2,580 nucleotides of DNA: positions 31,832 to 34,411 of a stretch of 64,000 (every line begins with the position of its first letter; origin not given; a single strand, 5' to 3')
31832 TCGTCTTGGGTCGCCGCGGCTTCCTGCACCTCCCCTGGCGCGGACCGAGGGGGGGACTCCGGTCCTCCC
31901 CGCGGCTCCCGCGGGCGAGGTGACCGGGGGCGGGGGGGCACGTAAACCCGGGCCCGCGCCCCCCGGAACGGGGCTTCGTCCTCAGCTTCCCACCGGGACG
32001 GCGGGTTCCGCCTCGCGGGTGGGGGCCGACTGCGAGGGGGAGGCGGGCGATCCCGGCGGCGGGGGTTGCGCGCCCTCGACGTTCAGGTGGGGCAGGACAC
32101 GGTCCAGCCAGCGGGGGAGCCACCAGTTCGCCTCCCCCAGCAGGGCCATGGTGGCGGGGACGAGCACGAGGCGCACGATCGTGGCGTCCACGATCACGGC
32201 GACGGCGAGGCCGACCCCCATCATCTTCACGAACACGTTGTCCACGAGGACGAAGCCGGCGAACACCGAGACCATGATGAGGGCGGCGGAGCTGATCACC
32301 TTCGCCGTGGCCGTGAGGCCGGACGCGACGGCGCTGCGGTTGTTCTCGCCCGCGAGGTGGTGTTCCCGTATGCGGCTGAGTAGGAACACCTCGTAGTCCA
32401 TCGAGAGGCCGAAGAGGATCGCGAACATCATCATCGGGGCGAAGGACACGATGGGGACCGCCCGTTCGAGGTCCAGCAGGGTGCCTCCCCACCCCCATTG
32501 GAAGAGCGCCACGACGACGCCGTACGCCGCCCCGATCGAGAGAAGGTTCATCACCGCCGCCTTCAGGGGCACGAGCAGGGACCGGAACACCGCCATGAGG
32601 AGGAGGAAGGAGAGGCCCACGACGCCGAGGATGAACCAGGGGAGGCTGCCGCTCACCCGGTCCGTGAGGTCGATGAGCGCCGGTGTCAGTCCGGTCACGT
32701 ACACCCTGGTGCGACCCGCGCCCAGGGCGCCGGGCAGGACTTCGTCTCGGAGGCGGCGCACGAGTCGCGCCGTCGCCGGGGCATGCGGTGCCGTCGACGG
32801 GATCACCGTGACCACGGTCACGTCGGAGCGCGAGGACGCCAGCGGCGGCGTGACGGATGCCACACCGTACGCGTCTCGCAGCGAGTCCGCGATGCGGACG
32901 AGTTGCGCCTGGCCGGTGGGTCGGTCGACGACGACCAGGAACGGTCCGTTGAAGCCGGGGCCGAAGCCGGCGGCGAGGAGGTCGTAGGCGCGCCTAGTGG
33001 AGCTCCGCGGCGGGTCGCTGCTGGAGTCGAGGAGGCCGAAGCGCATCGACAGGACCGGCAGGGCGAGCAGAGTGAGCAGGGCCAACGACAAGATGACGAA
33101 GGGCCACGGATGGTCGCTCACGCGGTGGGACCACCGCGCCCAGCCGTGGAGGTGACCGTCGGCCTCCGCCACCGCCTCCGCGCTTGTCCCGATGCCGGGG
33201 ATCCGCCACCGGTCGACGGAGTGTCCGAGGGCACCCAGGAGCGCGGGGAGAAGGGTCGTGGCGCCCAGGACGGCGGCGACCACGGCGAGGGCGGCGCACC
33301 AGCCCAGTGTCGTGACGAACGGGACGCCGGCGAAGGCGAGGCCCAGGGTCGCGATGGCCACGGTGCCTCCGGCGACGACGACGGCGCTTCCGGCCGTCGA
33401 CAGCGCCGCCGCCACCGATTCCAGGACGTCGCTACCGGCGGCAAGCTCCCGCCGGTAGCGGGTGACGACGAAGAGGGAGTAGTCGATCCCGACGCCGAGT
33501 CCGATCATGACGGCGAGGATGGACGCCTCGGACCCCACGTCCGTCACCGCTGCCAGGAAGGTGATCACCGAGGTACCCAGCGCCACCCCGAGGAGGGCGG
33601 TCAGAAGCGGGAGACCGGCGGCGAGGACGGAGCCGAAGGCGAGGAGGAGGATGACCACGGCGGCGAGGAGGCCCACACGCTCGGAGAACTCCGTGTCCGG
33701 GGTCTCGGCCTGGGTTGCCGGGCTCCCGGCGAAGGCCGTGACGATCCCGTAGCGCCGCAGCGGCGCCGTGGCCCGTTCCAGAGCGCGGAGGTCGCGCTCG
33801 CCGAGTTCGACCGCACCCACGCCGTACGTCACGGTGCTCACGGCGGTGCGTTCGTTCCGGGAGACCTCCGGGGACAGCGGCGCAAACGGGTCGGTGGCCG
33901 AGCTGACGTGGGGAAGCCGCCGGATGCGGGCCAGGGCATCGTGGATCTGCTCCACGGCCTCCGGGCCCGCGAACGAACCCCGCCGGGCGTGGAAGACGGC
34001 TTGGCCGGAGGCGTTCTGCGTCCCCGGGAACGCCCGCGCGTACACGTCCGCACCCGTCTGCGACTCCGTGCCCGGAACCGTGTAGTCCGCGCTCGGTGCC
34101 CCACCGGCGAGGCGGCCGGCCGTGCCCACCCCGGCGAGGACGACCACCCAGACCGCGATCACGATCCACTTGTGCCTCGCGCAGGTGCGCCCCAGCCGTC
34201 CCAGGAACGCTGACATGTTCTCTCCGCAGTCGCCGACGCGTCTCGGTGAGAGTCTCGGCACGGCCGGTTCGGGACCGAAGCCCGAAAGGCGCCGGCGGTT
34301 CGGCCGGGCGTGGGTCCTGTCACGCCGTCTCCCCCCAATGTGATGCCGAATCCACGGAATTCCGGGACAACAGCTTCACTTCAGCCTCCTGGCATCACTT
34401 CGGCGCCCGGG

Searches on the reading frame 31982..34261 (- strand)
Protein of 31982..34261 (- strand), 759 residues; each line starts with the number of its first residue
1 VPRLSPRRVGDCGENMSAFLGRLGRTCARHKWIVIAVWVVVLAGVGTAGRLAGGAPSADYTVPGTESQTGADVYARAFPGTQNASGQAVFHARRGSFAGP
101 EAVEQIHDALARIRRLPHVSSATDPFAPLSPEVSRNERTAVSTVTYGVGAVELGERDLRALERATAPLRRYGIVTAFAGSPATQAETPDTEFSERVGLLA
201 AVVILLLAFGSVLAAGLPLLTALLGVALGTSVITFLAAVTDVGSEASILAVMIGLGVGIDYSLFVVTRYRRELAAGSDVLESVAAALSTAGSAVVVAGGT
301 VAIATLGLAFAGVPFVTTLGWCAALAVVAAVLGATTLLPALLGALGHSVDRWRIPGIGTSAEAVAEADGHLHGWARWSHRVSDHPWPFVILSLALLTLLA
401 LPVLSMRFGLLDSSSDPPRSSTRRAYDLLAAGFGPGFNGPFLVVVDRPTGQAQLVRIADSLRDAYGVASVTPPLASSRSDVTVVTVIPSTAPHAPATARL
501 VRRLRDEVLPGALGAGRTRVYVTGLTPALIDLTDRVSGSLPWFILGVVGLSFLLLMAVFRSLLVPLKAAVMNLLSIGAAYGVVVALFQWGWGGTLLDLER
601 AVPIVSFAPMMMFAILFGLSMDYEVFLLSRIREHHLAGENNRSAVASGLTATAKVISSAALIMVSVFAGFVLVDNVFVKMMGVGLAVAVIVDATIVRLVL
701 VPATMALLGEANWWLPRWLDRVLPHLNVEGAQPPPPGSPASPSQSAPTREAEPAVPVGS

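Call 3: search_protein_families(library=pfam, proteins=[window:31982-34261:-])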
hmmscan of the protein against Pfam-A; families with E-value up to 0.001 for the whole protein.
window:31982-34261:- (759 aa): 1 family
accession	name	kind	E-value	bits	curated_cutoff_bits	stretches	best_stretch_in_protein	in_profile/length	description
PF03176.21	MMPL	-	5.8e-75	252.7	20.5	2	63-385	5-330/333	MMPL family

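Call 4: search_protein_families(library=ncbifam, proteins=[window:31982-34261:-])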
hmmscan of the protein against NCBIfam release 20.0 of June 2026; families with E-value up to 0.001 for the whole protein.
window:31982-34261:- (759 aa): 5 families
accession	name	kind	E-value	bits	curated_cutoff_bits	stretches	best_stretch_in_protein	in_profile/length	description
NF052608.1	TrhMmycExpMmpL3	equivalog_domain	2.1e-66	225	1400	2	374-727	390-750/992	trehalose monomycolate exporter MmpL3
TIGR00833.1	actII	subfamily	8.9e-54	183.1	874.7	2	196-472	181-454/910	MMPL family RND transporter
TIGR00921.1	2A067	subfamily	1.1e-25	89.9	351.9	2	199-344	203-345/733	hydrophobe/amphiphile efflux-3 (HAE3) family transporter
TIGR03480.1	HpnN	hypoth_equivalog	1.4e-17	63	751.85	2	192-411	273-476/862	hopanoid biosynthesis associated RND transporter like protein HpnN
NF045600.2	BstA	equivalog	4.1e-06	25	1400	0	610-708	342-439/903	sterol transporter cytoplasmic membrane protein BstA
